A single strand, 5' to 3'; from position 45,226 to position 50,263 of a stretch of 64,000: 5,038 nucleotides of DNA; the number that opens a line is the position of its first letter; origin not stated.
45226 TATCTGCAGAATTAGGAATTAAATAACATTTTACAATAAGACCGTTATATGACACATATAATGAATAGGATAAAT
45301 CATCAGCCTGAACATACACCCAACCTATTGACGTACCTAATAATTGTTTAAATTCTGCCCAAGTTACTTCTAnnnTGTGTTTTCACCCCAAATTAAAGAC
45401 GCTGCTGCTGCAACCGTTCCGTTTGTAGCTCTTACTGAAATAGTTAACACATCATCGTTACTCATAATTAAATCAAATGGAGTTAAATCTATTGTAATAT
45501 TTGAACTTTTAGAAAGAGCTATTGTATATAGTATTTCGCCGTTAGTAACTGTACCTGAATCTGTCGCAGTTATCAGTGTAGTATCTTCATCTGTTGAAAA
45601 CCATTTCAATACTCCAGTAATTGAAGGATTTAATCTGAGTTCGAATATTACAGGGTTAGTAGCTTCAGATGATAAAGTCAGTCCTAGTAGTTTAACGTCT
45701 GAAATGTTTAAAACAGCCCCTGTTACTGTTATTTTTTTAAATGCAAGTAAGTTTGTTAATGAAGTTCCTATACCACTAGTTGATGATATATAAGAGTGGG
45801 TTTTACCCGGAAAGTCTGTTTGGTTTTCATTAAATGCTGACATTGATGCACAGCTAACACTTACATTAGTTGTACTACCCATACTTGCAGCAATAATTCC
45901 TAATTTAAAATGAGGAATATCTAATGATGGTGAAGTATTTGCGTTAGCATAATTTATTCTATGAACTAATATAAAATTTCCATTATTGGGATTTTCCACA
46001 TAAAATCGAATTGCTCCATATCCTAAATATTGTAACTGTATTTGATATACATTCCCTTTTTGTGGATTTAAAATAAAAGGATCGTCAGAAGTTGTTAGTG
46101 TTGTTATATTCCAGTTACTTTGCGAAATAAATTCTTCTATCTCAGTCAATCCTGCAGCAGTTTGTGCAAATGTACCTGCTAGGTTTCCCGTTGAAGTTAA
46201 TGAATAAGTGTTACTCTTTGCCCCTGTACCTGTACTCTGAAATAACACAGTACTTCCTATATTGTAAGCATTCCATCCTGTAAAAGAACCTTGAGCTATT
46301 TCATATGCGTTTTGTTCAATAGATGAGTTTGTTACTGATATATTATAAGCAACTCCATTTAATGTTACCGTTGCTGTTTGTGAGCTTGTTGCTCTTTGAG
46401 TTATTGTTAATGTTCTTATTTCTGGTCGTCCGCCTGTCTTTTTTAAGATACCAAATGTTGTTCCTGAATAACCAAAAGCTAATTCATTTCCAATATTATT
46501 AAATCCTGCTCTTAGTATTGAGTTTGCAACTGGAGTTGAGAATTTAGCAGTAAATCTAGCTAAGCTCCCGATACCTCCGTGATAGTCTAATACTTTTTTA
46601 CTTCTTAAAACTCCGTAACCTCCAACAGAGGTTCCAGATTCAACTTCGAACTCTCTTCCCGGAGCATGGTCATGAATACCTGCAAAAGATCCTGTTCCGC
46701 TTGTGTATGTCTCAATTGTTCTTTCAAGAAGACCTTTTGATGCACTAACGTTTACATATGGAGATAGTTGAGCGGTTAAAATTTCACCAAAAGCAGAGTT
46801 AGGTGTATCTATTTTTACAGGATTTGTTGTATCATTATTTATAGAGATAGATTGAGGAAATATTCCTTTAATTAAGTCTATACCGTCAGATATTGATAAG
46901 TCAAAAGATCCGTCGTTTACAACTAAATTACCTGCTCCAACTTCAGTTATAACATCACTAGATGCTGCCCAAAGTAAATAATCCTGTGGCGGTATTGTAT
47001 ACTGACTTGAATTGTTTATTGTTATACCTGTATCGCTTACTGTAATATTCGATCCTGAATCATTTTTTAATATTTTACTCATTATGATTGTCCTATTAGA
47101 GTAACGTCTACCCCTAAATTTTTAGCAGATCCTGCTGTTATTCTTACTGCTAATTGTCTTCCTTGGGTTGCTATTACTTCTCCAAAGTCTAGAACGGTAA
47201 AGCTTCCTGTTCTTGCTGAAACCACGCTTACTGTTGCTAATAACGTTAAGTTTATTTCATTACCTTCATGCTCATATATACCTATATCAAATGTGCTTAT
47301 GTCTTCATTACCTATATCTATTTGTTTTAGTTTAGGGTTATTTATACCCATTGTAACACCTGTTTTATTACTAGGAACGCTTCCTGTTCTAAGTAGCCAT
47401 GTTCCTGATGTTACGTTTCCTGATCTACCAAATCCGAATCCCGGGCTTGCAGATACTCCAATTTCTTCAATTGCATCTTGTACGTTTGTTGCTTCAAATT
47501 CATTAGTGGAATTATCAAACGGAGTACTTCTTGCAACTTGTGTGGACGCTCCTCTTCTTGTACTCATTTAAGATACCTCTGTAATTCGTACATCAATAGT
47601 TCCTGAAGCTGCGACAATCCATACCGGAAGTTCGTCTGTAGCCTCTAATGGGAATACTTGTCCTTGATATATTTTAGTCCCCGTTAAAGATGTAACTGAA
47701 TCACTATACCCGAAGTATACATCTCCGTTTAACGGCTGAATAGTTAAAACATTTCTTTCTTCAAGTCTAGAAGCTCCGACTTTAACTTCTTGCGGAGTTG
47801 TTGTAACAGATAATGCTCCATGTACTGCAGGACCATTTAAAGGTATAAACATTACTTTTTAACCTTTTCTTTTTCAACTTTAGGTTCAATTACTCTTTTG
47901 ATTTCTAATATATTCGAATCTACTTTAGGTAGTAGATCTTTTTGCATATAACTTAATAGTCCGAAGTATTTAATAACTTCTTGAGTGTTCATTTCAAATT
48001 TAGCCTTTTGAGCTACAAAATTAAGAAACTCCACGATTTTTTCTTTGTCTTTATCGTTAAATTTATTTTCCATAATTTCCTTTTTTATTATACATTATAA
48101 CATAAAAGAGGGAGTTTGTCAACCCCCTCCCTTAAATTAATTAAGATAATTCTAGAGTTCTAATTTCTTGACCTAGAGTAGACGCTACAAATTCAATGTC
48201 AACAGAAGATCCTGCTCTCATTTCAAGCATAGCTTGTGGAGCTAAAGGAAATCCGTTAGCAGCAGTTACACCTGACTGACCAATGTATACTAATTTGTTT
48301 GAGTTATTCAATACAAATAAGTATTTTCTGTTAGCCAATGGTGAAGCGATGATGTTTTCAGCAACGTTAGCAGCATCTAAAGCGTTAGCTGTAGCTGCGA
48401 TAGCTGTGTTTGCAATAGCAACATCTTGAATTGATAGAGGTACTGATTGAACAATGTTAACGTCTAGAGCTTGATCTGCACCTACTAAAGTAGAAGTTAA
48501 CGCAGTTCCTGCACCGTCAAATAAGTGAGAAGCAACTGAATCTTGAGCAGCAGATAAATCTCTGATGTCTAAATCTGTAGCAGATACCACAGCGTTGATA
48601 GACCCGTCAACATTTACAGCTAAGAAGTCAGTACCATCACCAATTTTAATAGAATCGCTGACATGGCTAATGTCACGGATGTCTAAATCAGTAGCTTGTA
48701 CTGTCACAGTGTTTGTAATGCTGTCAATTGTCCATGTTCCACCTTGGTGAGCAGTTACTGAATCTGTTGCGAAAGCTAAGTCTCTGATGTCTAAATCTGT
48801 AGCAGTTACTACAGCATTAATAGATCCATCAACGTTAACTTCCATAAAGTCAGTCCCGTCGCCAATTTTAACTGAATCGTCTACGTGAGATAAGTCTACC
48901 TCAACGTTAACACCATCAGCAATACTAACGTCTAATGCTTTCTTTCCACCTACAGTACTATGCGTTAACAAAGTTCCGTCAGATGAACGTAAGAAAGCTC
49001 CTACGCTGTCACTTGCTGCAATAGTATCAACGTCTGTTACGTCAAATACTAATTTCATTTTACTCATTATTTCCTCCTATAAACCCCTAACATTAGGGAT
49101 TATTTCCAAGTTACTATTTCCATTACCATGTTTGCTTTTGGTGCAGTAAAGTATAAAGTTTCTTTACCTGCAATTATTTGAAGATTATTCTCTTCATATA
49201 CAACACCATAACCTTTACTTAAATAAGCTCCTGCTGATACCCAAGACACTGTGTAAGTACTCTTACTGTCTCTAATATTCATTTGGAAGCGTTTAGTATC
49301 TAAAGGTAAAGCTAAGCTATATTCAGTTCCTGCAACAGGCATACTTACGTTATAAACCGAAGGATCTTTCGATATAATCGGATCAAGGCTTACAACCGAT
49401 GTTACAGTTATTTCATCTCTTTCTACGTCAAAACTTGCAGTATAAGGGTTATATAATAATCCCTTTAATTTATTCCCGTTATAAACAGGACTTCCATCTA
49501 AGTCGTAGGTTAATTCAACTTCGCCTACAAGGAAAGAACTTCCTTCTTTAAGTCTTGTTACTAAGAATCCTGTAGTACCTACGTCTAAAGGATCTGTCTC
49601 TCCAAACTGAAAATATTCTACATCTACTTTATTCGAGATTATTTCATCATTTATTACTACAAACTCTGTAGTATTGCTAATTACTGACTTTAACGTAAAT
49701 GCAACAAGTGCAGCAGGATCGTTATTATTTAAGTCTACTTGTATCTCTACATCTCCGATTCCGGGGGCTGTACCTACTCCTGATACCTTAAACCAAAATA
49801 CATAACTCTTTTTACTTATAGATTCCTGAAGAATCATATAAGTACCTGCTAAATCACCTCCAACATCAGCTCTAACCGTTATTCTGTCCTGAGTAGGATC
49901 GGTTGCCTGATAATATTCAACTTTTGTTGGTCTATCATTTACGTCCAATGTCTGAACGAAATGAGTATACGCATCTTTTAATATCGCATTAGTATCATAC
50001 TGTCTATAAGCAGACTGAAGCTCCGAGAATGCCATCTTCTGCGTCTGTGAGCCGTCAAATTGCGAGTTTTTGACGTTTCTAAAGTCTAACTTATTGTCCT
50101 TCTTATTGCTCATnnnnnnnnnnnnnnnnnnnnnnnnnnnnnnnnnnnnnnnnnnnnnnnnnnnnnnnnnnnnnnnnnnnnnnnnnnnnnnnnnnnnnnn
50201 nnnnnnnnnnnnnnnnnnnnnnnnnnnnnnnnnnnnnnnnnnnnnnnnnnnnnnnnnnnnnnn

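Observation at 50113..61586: Three large fibre-like genes are mosaics that share N-terminal sequence modules but have different C-termini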

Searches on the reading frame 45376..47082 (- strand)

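Call 9: search_protein_families(library=pfam, proteins=[window:45376-47082:-], max_evalue=0.01)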
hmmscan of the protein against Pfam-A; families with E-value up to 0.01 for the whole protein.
window:45376-47082:- (569 aa): 0 families

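Call 10: search_protein_families(library=phrogs, proteins=[window:45376-47082:-], max_evalue=0.001)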
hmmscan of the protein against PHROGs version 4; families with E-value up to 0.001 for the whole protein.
window:45376-47082:- (569 aa): 1 family
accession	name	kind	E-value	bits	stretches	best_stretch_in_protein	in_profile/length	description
phrog_1645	-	head and packaging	9.8e-20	71.8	1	89-568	45-439/440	virion structural protein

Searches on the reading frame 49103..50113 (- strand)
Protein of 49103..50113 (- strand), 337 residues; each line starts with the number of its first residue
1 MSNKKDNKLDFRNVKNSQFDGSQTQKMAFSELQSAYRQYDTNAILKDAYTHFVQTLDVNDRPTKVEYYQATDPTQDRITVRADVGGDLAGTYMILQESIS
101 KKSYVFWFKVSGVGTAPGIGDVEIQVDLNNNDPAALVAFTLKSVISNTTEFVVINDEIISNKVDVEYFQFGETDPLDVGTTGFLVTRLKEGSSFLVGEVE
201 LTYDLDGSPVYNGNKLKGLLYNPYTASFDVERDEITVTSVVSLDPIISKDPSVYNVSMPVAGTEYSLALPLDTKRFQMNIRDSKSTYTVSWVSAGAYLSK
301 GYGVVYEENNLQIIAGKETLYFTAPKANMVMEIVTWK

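Call 9: search_protein_families(library=pfam, proteins=[window:49103-50113:-], max_evalue=0.01)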
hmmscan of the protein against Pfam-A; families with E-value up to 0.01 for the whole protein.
window:49103-50113:- (337 aa): 0 families

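Call 10: search_protein_families(library=phrogs, proteins=[window:49103-50113:-], max_evalue=0.001)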
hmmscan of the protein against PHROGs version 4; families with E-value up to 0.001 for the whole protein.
window:49103-50113:- (337 aa): 0 families
